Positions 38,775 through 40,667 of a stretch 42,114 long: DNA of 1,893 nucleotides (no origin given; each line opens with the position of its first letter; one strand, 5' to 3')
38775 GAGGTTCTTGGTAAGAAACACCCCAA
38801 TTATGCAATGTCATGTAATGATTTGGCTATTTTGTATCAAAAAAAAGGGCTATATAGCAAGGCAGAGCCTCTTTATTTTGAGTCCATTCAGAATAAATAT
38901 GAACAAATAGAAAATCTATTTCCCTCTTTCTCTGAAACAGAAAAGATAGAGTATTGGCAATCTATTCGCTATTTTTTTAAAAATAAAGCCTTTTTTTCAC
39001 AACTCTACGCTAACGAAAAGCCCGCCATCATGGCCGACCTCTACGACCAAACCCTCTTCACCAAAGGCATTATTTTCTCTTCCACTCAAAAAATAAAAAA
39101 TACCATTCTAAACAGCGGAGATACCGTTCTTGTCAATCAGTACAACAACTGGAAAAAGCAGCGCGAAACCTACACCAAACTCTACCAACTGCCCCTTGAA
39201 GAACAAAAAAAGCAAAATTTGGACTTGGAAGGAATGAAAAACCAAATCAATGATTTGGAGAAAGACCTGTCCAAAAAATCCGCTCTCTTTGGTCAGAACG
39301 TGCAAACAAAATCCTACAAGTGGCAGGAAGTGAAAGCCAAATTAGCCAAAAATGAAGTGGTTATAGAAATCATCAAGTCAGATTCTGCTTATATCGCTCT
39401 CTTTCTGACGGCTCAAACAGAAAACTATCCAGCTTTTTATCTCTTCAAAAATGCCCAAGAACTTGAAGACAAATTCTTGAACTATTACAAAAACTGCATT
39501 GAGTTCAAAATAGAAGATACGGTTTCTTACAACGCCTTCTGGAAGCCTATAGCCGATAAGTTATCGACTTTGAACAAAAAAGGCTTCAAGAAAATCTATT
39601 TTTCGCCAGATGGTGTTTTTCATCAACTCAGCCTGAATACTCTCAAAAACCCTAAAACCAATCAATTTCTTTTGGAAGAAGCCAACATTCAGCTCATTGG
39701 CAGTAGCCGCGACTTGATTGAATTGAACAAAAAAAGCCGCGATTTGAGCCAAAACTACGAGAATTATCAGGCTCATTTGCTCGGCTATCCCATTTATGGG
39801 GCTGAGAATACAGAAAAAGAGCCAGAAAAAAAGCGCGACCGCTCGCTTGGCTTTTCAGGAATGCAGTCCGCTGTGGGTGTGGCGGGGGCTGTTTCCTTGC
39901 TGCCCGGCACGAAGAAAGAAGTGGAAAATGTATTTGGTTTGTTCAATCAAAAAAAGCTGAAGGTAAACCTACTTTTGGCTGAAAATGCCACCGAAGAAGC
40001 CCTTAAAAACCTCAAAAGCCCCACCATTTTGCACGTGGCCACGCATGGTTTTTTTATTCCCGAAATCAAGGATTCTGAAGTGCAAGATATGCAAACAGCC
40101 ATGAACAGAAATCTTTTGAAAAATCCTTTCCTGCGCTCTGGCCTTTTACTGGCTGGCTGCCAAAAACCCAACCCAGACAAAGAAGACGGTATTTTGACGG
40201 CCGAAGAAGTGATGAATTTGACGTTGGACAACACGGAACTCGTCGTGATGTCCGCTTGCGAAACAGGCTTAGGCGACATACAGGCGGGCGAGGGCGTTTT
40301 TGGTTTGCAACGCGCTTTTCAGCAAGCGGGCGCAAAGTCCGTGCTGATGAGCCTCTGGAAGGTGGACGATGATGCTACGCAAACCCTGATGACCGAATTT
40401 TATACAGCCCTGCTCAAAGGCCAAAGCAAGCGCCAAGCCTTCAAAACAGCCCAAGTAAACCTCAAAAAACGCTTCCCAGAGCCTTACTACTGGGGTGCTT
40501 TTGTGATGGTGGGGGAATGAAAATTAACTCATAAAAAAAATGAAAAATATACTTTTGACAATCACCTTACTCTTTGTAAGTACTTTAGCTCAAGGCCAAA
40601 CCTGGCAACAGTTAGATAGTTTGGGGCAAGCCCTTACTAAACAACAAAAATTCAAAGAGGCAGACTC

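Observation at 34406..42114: Tandem array of three exported TPR-CHAT (caspase-like) paralogues with conserved ends and a variable TPR middle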

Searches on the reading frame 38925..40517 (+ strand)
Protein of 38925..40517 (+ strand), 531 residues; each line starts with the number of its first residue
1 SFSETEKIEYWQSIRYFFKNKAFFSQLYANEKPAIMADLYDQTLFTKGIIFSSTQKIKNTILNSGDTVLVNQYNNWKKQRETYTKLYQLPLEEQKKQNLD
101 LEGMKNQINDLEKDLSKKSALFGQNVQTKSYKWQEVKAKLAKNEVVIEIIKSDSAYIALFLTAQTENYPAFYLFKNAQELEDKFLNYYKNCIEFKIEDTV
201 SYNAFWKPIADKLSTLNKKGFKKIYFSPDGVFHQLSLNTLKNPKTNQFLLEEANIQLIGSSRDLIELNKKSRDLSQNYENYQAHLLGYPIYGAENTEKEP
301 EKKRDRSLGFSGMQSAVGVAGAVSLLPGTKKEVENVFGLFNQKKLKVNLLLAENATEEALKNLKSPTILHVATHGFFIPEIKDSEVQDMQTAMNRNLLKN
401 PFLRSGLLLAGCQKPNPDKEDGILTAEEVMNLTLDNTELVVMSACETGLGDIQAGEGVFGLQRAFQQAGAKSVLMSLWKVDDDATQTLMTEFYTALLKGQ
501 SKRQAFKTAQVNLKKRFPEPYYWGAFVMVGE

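Call 18: find_related_loci(query=window:39045-40517:+, collection=genome_contigs, flank=10000)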
Query window:39045-40517:+ (491 aa) in genome_contigs; peptide patterns used: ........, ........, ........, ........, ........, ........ (x = any residue, [..] = any of these).
279 stretches matched a pattern; 239 encode a relative of the query (tblastn E <= 1e-3); the best 80 are kept; 79 distinct loci.
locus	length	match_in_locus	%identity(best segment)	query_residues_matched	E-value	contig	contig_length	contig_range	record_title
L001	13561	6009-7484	40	1-490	2e-110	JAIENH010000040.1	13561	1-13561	MAG: Cyclobacteriaceae bacterium isolate co.spades.DASTOOL.1kb_031 c_000000432185, whole genome shotgun sequence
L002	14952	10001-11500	38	4-491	5e-106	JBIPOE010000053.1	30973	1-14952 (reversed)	MAG: Catalimonadaceae bacterium isolate ME2014-05-28_3300035212_group5_bin67 Rohwer_bin615_scaffold_514_c1, whole genome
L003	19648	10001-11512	39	1-491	3e-105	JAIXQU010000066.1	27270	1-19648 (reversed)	MAG: Cytophagaceae bacterium isolate C4_MAG_00041 pond_C4_MAG_00041_000000000168, whole genome shotgun sequence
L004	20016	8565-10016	40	4-490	6e-105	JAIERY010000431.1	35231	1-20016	MAG: Cytophagaceae bacterium isolate co.spades.METABAT.1kb_183 c_000000441280, whole genome shotgun sequence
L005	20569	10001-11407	38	4-490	5e-104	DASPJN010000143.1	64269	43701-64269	MAG TPA_asm: Chryseosolibacter sp. isolate SMAG_U12011 k141_591597, whole genome shotgun sequence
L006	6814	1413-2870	39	4-490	5e-104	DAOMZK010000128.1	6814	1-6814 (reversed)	MAG TPA_asm: Cyclobacteriaceae bacterium isolate AMR_MDS_5602 NODE_2620_length_6814_cov_5.687972, whole genome shotgun s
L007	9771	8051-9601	38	1-491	4e-102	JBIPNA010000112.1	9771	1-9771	MAG: Catalimonadaceae bacterium isolate ME2017-08-18_3300034012_group7_bin14 Rohwer_bin617_scaffold_3698_c2, whole genom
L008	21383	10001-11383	38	4-490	4e-102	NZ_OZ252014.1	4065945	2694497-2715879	MAG: Ekhidna sp. isolate e29e0121-e1b8-4a42-b41d-e37288f8bc50 chromosome 1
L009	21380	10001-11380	39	6-490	2e-100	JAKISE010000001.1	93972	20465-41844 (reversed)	MAG: Cyclobacteriaceae bacterium isolate D96SM.bin.1 NODE_117_length_93972_cov_5.389174, whole genome shotgun sequence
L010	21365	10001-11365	38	1-489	6e-100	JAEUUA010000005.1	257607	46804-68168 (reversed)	MAG: Cyclobacteriaceae bacterium isolate new MAG-343 k141_2003447, whole genome shotgun sequence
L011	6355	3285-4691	37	3-490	2e-98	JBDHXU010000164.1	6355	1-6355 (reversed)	MAG: Cyclobacteriaceae bacterium isolate AS-MESO-3CA.165 NODE_50373_length_6355_cov_9.233195, whole genome shotgun seque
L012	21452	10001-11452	37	4-490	1e-97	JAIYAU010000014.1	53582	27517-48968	MAG: Cytophagaceae bacterium isolate E1_MAG_00013 pond_E1_MAG_00013_000000000064, whole genome shotgun sequence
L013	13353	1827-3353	36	1-491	9e-97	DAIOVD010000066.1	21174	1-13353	MAG TPA_asm: Catalimonadaceae bacterium isolate CTOTU18311 NODE_2656_length_21174_cov_8.738008, whole genome shotgun seq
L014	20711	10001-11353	37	6-489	2e-96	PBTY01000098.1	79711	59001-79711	MAG: Rickettsiales bacterium isolate NP5 MHASMcontig_614832, whole genome shotgun sequence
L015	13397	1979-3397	38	1-490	6e-95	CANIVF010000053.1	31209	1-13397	MAG: Bacteroidetes bacterium isolate RH-18aug17-329 genome assembly, contig: RH-18aug17-C3402, whole genome shotgun sequ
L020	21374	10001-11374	36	15-489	2e-74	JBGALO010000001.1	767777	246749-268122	MAG: Cyclobacteriaceae bacterium isolate MAG_AAO_H125.46 AAOH125-46_opera_contig_21, whole genome shotgun sequence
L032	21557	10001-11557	31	1-489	8e-61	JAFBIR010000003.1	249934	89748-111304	Parabacteroides distasonis strain An897 An897_NODE_3_length_249934_cov_24.660504_pilon, whole genome shotgun sequence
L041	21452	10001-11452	31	4-489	2e-55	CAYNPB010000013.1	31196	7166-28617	MAG TPA_asm: uncultured Sangeribacter sp. isolate SRP199465_co1_508 genome assembly, contig: NODE_3409_length_31196_cov_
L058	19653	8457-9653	33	90-489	2e-50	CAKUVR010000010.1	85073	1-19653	MAG: uncultured Bacteroidales bacterium isolate REFINED_METABAT215_TOP10_CONTIGS_1500_ASSEMBLY_K77_MERGED__Hadza_MoBio_C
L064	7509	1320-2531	31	83-489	1e-48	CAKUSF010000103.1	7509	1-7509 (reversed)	MAG: uncultured Bacteroidales bacterium isolate REFINED_METABAT215_TOP10_CONTIGS_1500_ASSEMBLY_K77_MERGED__Hadza_MoBio_h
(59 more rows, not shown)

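Call 50: search_solved_structures(query=window:38925-40517:+, max_evalue=1, show_alignments=2)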
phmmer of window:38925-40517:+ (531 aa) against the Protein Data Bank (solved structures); distinct sequences matched with E-value up to 1: 1.
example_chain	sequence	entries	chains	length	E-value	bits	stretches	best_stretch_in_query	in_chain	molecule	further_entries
3jb9_i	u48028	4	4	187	0.24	13.5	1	75-147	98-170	Pre-mRNA-splicing factor cwf7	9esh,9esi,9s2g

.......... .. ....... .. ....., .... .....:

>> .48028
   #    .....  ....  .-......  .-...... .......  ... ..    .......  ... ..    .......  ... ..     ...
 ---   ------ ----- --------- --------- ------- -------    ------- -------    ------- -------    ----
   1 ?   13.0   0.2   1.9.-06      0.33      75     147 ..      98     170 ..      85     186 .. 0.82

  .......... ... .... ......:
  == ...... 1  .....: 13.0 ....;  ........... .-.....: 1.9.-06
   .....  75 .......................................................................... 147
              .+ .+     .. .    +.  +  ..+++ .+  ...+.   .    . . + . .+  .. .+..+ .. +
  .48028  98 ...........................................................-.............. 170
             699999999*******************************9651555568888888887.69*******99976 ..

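Call 55: search_protein_families(library=pfam, proteins=[L032:15934-16833:+, L064:5572-6132:+, L058:11584-12273:+, L032:6057-6749:+, L032:3759-6032:+], max_evalue=0.001)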
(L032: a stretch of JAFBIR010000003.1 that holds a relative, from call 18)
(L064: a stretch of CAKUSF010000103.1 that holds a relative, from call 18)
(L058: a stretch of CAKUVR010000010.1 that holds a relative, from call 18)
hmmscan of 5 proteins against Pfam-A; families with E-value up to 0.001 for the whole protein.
L032:15934-16833:+ (299 aa): 1 family
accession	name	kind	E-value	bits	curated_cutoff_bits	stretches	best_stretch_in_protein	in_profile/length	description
PF00656.27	Peptidase_C14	-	6.2e-13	49.4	21.4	1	30-214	2-146/233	Caspase domain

L064:5572-6132:+ (186 aa): 0 families

L058:11584-12273:+ (229 aa): 0 families

L032:6057-6749:+ (230 aa): 0 families

L032:3759-6032:+ (757 aa): 4 families
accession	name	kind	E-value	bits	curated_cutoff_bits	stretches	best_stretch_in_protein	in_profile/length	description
PF13365.12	Trypsin_2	-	1.1e-25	91.6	27.6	1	551-692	1-144/144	Trypsin-like peptidase domain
PF00089.32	Trypsin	-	1.4e-11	45.1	20.6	1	552-716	28-216/220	Trypsin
PF02493.26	MORN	-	1.4e-11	44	22.5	1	81-103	1-23/23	MORN repeat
PF07661.19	MORN_2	-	1.6e-06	28.1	29.6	0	261-281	2-22/22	MORN repeat variant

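Call 64: find_related_loci(query=window:39045-40517:+, collection=metagenome_contigs, flank=10000)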
Query window:39045-40517:+ (491 aa) in metagenome_contigs; peptide patterns used: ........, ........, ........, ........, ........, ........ (x = any residue, [..] = any of these).
408 stretches matched a pattern; 332 encode a relative of the query (tblastn E <= 1e-3); the best 80 are kept; 80 distinct loci.
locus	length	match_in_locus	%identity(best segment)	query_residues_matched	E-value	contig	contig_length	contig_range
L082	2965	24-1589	39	4-491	9e-113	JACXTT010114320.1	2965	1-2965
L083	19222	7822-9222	37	1-490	5e-104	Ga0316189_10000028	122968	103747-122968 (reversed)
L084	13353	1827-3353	36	1-491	6e-97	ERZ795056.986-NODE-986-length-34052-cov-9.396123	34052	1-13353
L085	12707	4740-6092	37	6-489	4e-96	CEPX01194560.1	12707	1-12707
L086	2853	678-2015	36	4-490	1e-98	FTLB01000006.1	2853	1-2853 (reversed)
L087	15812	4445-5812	38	1-491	2e-94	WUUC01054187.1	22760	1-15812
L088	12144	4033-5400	36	4-489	1e-93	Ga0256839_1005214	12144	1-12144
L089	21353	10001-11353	38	15-489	7e-91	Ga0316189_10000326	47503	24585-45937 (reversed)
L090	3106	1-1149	40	83-490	4e-90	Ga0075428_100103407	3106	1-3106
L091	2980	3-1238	36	58-490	3e-87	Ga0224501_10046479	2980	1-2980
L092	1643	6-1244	37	47-489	4e-90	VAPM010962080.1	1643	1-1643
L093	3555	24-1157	38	93-490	4e-81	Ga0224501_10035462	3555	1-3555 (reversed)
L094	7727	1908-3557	35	6-491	3e-74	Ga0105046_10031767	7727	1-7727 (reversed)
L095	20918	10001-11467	33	1-474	1e-68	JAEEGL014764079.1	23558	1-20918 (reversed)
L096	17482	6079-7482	33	2-489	2e-68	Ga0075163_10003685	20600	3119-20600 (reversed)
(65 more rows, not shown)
